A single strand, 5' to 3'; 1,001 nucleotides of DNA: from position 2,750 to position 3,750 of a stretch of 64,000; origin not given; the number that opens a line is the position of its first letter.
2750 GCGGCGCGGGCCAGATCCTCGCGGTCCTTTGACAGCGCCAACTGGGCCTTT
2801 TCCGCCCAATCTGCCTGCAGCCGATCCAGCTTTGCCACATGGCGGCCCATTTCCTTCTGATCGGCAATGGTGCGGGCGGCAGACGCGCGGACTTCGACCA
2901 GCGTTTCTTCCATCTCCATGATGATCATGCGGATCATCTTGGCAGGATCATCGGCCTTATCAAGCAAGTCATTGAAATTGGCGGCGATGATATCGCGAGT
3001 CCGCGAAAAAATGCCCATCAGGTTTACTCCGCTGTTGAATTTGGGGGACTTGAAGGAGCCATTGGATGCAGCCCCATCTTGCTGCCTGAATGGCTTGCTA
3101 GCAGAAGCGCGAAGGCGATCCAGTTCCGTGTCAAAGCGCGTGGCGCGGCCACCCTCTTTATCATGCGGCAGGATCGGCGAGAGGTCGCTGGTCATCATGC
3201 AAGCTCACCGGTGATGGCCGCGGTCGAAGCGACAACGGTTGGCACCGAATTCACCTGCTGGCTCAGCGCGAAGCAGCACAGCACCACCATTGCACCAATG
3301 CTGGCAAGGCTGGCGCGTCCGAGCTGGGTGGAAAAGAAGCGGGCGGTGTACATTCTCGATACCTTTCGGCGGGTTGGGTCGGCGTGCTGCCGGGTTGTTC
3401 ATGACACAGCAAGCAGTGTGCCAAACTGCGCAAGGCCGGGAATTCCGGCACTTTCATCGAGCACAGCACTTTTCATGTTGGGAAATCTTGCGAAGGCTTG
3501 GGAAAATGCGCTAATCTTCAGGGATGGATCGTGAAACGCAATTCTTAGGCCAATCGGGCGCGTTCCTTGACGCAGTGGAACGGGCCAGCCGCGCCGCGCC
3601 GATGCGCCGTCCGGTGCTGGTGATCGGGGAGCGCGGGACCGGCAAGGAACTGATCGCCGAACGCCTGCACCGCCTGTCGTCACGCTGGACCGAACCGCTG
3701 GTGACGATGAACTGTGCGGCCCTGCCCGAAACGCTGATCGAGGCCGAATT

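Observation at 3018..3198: PspA has two plausible starts; the 60-aa extension carries the same helix motif as the adaptor tails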

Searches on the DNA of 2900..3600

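Call 4: search_rna_families(source=window, start=2900, end=3600, threshold=evalue, max_evalue=1)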
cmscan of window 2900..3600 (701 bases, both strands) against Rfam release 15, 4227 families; matches with E-value up to 1: 1.
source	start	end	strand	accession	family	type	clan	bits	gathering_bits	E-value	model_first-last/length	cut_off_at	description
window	3214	3260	-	RF01053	Deinococcus_Y_RNA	Gene;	-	19.6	80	0.81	39-85/126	no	Deinococcus radiodurans Y RNA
